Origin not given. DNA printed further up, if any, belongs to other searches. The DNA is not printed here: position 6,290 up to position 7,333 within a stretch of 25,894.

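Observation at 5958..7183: Truncated or split class-II CCA-adding / poly(A) polymerase-family nucleotidyltransferase embedded among putative late genes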

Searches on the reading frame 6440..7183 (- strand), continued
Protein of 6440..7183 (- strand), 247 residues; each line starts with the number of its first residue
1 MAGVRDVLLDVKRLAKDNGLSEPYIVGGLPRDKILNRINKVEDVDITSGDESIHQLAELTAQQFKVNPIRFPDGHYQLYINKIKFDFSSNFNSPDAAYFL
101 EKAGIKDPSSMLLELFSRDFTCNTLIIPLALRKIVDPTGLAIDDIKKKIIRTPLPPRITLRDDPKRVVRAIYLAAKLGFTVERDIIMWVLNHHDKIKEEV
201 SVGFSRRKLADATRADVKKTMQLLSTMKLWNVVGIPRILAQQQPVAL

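Call 18: get_annotated_region(hit=H9, flank=2500)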
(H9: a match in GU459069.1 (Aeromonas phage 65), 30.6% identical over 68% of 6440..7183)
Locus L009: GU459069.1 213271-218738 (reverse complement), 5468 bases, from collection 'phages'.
description: Aeromonas phage 65, complete genome.
organism: Aeromonas phage 65 (NCBI taxid 2919549)
taxonomy: Viruses; Duplodnaviria; Heunggongvirae; Uroviricota; Caudoviricetes; Straboviridae; Emmerichvirinae; Ishigurovirus; Ishigurovirus osborne
host: Aeromonas salmonicida; source: -; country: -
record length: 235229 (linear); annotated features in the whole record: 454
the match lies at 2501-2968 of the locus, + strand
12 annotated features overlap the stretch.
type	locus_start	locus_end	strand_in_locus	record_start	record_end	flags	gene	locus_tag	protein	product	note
CDS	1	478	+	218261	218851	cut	e.6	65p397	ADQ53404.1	e.6 conserved hypothetical protein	-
CDS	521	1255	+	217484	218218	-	-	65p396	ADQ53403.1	hypothetical protein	predicted by GenMarkS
CDS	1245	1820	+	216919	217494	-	-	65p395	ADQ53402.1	hypothetical protein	predicted by GenMarkS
CDS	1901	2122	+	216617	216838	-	-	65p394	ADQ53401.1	hypothetical protein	predicted by GenMarkS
CDS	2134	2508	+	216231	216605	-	-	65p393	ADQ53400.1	hypothetical protein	predicted by GenMarkS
CDS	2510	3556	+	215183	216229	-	-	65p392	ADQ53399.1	putative tRNA nucleotidyltransferase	-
CDS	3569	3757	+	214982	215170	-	-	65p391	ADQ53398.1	hypothetical protein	predicted by GenMarkS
CDS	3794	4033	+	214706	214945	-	-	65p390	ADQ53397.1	unknown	-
CDS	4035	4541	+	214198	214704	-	-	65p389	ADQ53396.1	putative metal dependent phosphohydrolase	-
CDS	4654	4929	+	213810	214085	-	-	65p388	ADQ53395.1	hypothetical protein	predicted by GenMarkS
CDS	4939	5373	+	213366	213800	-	-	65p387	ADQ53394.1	conserved hypothetical protein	-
CDS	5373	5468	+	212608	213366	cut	-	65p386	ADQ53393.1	conserved hypothetical protein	-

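Call 23: search_solved_structures(query=A1, max_evalue=0.01, show_alignments=3)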
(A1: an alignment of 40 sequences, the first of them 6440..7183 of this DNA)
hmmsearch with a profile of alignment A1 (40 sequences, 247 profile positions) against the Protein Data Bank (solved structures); distinct sequences matched with E-value up to 0.01: 17.
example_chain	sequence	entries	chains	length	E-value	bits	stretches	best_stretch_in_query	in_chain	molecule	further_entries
9ns2_A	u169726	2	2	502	2.7e-19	72.8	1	20-233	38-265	tRNA nucleotidyltransferase cca1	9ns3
4wby_A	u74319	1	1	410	4.4e-19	72.1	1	2-215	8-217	Poly A polymerase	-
4wbz_A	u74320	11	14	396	1.3e-17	67.3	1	10-215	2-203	Poly A polymerase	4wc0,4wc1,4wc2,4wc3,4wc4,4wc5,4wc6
1vfg_A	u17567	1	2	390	1.3e-17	67.3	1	10-215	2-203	poly A polymerase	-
9kma_A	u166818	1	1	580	4e-17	65.7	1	24-232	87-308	Polynucleotide adenylyltransferase family protein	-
9ns4_A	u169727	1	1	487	9.9e-17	64.4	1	21-213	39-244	tRNA nucleotidyltransferase cca2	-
6ibp_A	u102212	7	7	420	1.3e-12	50.9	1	21-208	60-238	CCA-adding enzyme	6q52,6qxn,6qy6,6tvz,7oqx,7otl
7otr_A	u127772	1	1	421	1.3e-12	50.9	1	21-208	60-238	CCA-adding protein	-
1miv_A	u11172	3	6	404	3.3e-10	43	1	20-198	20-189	tRNA CCA-adding enzyme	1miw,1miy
3aqk_A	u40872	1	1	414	5.2e-10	42.4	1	21-187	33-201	Poly(A) polymerase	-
3aql_A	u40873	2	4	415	5.2e-10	42.4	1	21-187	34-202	Poly(A) polymerase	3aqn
3aqm_A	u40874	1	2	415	5.9e-10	42.2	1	21-186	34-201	Poly(A) polymerase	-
3h37_A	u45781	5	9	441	5e-09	39.2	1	22-236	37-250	TRNA nucleotidyl transferase-related protein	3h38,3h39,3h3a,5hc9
3wfo_A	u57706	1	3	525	5.6e-09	39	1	22-224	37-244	Poly A polymerase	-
3wfp_A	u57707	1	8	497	5.7e-09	39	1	22-224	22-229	Poly A polymerase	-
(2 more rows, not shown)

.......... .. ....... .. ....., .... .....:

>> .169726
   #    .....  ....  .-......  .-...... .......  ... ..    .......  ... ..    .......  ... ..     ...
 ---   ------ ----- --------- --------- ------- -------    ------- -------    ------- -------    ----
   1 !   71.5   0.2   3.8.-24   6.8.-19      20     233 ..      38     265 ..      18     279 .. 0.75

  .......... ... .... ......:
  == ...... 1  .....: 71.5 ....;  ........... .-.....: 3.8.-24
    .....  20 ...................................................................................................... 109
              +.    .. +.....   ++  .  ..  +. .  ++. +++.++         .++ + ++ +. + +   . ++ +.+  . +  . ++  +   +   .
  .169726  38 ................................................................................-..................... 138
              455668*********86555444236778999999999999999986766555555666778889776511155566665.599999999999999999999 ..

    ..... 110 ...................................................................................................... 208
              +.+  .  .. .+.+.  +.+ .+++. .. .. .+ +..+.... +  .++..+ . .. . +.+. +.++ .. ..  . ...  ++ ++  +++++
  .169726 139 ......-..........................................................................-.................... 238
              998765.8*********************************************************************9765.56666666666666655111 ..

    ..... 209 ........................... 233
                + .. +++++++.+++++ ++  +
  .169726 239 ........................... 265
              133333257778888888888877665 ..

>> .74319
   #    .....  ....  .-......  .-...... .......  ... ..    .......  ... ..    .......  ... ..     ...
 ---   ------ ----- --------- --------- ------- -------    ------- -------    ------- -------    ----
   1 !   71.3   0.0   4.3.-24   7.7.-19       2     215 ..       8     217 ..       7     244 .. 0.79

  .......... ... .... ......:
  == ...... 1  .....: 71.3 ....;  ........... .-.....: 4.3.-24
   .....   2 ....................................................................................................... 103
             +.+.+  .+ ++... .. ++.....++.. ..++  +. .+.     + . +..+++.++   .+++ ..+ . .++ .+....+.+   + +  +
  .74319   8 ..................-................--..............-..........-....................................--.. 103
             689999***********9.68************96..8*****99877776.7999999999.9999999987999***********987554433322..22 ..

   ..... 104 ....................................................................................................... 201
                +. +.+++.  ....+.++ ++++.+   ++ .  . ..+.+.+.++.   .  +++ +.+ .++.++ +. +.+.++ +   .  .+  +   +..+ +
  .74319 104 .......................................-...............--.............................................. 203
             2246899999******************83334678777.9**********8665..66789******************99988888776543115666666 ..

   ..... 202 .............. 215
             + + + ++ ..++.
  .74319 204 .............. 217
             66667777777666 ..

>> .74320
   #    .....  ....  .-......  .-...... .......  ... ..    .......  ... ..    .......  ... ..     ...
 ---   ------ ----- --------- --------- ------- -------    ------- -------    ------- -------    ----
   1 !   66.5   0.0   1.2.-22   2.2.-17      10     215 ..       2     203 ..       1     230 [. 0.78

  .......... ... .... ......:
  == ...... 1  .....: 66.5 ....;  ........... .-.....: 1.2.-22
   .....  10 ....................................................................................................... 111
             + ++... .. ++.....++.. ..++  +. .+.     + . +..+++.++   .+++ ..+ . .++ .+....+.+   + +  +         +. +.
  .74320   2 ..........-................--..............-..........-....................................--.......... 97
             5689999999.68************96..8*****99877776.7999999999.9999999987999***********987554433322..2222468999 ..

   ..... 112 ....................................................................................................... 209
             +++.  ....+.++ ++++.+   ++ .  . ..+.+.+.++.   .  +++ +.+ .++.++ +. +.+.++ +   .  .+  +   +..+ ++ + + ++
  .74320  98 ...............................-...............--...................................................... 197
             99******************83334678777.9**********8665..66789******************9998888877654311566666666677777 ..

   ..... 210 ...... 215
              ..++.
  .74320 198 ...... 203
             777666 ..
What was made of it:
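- Closest known: Class-II tRNA nucleotidyltransferases. Same: Profile E 3e-19 to PDB sequences (call 23).
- Checked: A family profile against PDB class-II enzymes: E 3e-19 (call 23).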

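Call 31: find_related_loci(query=A1, collection=viral_contigs, flank=10000)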
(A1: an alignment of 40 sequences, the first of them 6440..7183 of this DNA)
Query A1 (247 aa) in viral_contigs; peptide patterns used: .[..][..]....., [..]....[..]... (x = any residue, [..] = any of these).
222 stretches matched a pattern; 198 encode a relative of the query (tblastn E <= 1e-3); the best 80 are kept; 80 distinct loci.
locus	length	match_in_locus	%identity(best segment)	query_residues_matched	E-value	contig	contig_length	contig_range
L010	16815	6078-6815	89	1-246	1e-149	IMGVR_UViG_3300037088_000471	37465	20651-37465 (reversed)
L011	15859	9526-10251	85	1-242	2e-143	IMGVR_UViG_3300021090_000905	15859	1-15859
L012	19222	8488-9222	78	1-245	1e-132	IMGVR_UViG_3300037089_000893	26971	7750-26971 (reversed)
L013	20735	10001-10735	78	1-245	1e-132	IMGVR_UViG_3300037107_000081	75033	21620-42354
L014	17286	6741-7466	77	1-242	3e-130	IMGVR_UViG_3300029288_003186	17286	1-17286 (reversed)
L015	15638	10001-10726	76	1-242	1e-129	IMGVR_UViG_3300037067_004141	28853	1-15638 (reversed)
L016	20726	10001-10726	76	1-242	1e-129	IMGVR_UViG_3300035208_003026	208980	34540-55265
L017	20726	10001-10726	74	1-242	4e-124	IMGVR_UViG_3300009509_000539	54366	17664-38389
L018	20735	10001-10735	72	1-245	6e-123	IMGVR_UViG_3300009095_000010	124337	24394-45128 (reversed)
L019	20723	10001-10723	69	3-243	8e-116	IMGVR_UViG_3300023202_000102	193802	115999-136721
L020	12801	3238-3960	71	3-243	6e-111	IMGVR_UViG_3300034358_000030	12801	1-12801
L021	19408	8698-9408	67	3-239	6e-109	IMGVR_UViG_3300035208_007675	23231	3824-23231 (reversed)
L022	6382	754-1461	64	3-239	2e-104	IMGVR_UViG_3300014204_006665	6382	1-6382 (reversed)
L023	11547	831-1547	60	1-239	1e-101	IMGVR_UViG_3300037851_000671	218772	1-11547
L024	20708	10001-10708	64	4-239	9e-101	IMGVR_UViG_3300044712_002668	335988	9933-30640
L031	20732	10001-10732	46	7-247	6e-63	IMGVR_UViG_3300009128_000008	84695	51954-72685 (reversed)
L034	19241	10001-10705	44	4-238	3e-61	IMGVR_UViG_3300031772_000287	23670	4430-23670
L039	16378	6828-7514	46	4-233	1e-59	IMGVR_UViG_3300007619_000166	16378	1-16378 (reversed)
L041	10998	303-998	44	4-233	7e-60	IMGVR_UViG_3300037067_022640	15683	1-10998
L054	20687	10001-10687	43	4-230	5e-57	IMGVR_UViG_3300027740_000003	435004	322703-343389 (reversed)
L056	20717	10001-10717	42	4-239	4e-56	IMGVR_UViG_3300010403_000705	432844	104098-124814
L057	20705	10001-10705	41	4-235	2e-55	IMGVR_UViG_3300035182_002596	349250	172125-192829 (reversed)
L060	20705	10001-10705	43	4-235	2e-55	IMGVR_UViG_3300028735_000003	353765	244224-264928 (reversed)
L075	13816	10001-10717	40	4-239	2e-53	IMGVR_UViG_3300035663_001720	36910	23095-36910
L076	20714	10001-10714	40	4-238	2e-53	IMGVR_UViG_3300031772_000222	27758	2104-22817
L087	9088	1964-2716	38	4-246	4e-52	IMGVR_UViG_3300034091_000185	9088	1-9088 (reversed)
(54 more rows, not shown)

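Call 33: predict_structure(alignment_id=A1)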
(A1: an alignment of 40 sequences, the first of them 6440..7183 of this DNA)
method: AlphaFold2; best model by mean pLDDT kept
length: 247 residues; sequences in the alignment: 40
mean_pLDDT: 95.4   pTM: 0.89
mean pLDDT of the five models: 95.4, 94.9, 94.4, 94.3, 94.2
residues with pLDDT >= 90: 227; 70-90: 17; 50-70: 2; < 50: 1
segments of 3 or more residues with pLDDT < 50: none
pLDDT, mean of each block of 10 residues (from residue 1): 90 98 97 94 94 97 97 94 93 93 95 96 97 96 98 96 97 98 98 98 98 97 98 96 70
secondary structure, 60 per line:
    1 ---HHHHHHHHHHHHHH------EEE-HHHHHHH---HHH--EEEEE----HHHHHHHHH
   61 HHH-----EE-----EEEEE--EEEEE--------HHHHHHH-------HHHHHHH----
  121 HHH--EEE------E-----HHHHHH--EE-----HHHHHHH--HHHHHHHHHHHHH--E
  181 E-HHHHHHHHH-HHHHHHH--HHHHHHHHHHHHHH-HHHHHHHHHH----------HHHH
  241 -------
elements in order: H4-17 E24-26 H28-34 E43-47 H52-63 E76-80 E83-87 H96-102 H110-116 E126-128 H141-146 H156-162 H165-177 H183-191 H193-199 H202-215 H217-226 H237-240
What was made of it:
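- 6440..7183 (-): 247-aa minimal class-II nucleotidyltransferase (head plus neck catalytic core). It carries motif A (GGLPRD...DVD), a third carboxylate at D86, motif B (SRD), motif C, and the motif-D template DDPKR (D163/R166). AlphaFold2 pLDDT 95.4 (call 33).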

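Call 37: fold_search(model_id=the predicted structure, library=pdb)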
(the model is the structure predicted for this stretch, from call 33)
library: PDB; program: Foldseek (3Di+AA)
matches with E <= 10: 295; with E <= 0.001: 46
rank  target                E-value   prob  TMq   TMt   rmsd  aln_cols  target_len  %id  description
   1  4wby                  1.3e-12  1.00  0.71  0.49   3.6       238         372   27  tRNA-processing enzyme (apo form I) (released 2015-04-15)
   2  1vfg_B                3.7e-12  1.00  0.69  0.49   3.7       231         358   28  Crystal structure of tRNA nucleotidyltransferase complexed with a primer tRNA and an incoming ATP analog (released 2004-08-10)
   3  1vfg_A                3.9e-12  1.00  0.69  0.51   4.5       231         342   28  Crystal structure of tRNA nucleotidyltransferase complexed with a primer tRNA and an incoming ATP analog (released 2004-08-10)
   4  4wbz_B                5.4e-12  1.00  0.68  0.49   4.2       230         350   27  tRNA-processing enzyme (apo form 2) (released 2015-04-15)
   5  4wc2_A                1.2e-11  1.00  0.69  0.48   3.4       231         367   28  Crystal structure of tRNA nucleotidyltransferase complexed with a primer tRNA and an incoming ATP analog (released 2015-04-15)
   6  6qy6                  1.3e-11  1.00  0.69  0.47   5.4       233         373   22  Crystal structure of the CCA-adding enzyme of a psychrophilic organism (released 2020-03-25)
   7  7otr                  2.9e-11  1.00  0.69  0.47   5.0       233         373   22  Crystal structure of a psychrophilic CCA-adding enzyme determined by SAD phasing (released 2021-11-03)
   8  7oqx                  3.1e-11  1.00  0.70  0.49   4.0       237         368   22  Crystal structure of a psychrophilic CCA-adding enzyme in complex with CMPcPP (released 2021-11-03)
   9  4wbz_A                4.9e-11  1.00  0.69  0.49   3.2       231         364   28  tRNA-processing enzyme (apo form 2) (released 2015-04-15)
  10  6q52                  6.1e-11  1.00  0.68  0.47   4.2       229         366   22  Structure of a psychrophilic CCA-adding enzyme in complex with CMPcPP at room temperature in ChipX microfluidic device (released 2019-05-01)
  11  6qxn                  8.3e-11  1.00  0.68  0.46   5.7       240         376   22  Crystal structure of the CCA-adding enzyme of a psychrophilic organism in complex with CTP (released 2020-03-25)
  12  9kma                  8.3e-11  1.00  0.64  0.33   6.9       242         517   26  Crystal structure of the CCA-adding enzyme from Arabidopsis thaliana (released 2025-06-18)
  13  1miv_A                1.5e-10  1.00  0.68  0.44   5.0       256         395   21  Crystal structure of Bacillus stearothermophilus CCA-adding enzyme (released 2002-12-13)
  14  3wfq_G                4.3e-10  1.00  0.67  0.40   4.3       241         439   24  tRNA processing enzyme complex 1 (released 2014-01-01)
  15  5hc9_B                6.5e-10  1.00  0.66  0.42   4.9       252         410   18  Thermotoga maritima CCA-adding enzyme complexed with tRNA_CCA (released 2016-04-27)
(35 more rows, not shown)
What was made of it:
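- Closest known: Class-II tRNA nucleotidyltransferases. Same: Head and neck fold (Foldseek E 1e-12, TMq about 0.7; call 37).
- Checked: Foldseek against PDB: E 1e-12 (call 37).
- The high-confidence model superposes on the head and neck of A-adding and CCA-adding enzymes (calls 33, 37).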

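Call 46: search_protein_families(library=pfam, proteins=[L054:10747-12588:+, L054:12578-15502:+, L006:11312-12220:+, L034:10735-11838:+, L031:13320-14333:+, L031:10757-13369:+, L041:1288-2169:+, L076:9995-11605:+, L075:9995-12346:+, L039:6822-8303:+], max_evalue=0.01)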
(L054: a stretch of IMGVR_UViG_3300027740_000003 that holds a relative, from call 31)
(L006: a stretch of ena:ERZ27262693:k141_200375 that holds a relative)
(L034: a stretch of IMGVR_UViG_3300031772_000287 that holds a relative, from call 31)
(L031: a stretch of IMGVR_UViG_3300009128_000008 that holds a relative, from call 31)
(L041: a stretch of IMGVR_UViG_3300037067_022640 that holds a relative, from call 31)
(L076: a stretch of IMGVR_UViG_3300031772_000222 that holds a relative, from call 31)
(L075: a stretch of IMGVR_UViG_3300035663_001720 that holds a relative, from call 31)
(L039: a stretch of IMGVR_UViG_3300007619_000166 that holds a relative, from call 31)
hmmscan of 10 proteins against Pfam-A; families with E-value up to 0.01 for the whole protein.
L054:10747-12588:+ (613 aa): 2 families
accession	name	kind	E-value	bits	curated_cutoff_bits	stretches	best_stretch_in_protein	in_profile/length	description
PF01743.26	PolyA_pol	-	9.9e-29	100.7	23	1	47-181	1-124/126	Poly A polymerase head domain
PF01966.28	HD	-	5.8e-05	23.8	22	1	342-407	29-90/116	HD domain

L054:12578-15502:+ (974 aa): 0 families

L006:11312-12220:+ (302 aa): 1 family
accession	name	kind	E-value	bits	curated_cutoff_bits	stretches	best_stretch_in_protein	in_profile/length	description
PF00293.34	NUDIX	-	3.4e-16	59.9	21.1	1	172-289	5-124/134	NUDIX domain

L034:10735-11838:+ (367 aa): 0 families

L031:13320-14333:+ (337 aa): 0 families

L031:10757-13369:+ (870 aa): 0 families

L041:1288-2169:+ (293 aa): 0 families

L076:9995-11605:+ (536 aa): 1 family
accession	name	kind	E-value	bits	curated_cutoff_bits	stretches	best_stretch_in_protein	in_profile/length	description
PF01743.26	PolyA_pol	-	2.4e-13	51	23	1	23-154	2-126/126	Poly A polymerase head domain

L075:9995-12346:+ (783 aa): 2 families
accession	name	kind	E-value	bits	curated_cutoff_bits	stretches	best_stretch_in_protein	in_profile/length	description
PF01743.26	PolyA_pol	-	4.8e-10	40.3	23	1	24-154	3-126/126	Poly A polymerase head domain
PF00226.36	DnaJ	-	4.3e-06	27.2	27.8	1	272-318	6-54/63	DnaJ domain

L039:6822-8303:+ (493 aa): 1 family
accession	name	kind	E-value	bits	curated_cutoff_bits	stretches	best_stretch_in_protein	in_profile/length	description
PF01743.26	PolyA_pol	-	2.1e-11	44.7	23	1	23-150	2-126/126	Poly A polymerase head domain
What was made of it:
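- A full-length CCA enzyme coexists with the short one in L054 (call 46).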

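Call 59: fold_search(model_id=the predicted structure, library=viral)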
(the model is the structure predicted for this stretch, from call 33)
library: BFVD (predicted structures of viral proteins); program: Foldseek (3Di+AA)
matches with E <= 10: 363; with E <= 0.001: 25
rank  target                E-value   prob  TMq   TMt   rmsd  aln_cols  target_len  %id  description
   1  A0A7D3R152            1.4e-10  1.00  0.72  0.49   4.8       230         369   20  PolyA polymerase head RNA and srmB- binding domain protein [Fadolivirus FV1/VV64]
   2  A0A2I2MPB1            3.8e-10  1.00  0.67  0.43   5.4       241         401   21  tRNA nucleotidyltransferase [Mycobacterium phage EniyanLRS]
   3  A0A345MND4            5.7e-10  1.00  0.70  0.35   5.5       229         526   19  (no name in the UniProt tables at hand)
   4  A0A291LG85            1.4e-09  1.00  0.62  0.47   4.3       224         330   22  Putative tRNA nucleotidyltransferase [Aeromonas phage AS-sw]
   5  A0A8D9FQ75            2.0e-09  1.00  0.67  0.41   6.4       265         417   17  Gp28 [uncultured marine phage]
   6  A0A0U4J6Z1            3.1e-09  1.00  0.56  0.43   5.3       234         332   20  (no name in the UniProt tables at hand)
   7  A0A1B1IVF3            4.3e-09  1.00  0.68  0.31   4.0       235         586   23  (no name in the UniProt tables at hand)
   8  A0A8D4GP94            2.6e-08  1.00  0.57  0.39   5.9       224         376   19  (no name in the UniProt tables at hand)
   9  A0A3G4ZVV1            2.6e-08  1.00  0.65  0.37   5.5       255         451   21  Poly A polymerase head domain-containing protein [Edafosvirus sp.]
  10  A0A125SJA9            6.3e-08  1.00  0.68  0.39   4.4       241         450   18  (no name in the UniProt tables at hand)
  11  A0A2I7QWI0            5.8e-07  1.00  0.49  0.35   8.9       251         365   17  (no name in the UniProt tables at hand)
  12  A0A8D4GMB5            5.6e-06  1.00  0.44  0.49   7.5       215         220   13  (no name in the UniProt tables at hand)
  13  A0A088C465            7.6e-06  1.00  0.47  0.32  10.0       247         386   13  (no name in the UniProt tables at hand)
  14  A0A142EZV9            3.9e-05  1.00  0.43  0.58   6.6       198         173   17  (no name in the UniProt tables at hand)
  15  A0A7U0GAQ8            3.9e-05  1.00  0.47  0.28  10.2       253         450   15  (no name in the UniProt tables at hand)
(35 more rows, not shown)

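Call 88: find_related_loci(query=A1, collection=genome_contigs, flank=6000)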
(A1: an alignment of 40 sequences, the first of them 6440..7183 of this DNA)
Query A1 (247 aa) in genome_contigs; peptide patterns used: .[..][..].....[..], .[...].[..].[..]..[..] (x = any residue, [..] = any of these).
454 stretches matched a pattern; 1 encode a relative of the query (tblastn E <= 1e-3); 1 distinct loci.
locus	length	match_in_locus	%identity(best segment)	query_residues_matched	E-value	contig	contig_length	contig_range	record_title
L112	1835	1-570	45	43-231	1e-54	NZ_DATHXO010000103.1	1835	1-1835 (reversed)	MAG: Schnuerera sp. isolate SMAG_U16187 k141_389076, whole genome shotgun sequence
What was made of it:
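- Tried and rejected: Only one 1.8-kb MAG contig in 185,579 species genomes (call 88).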
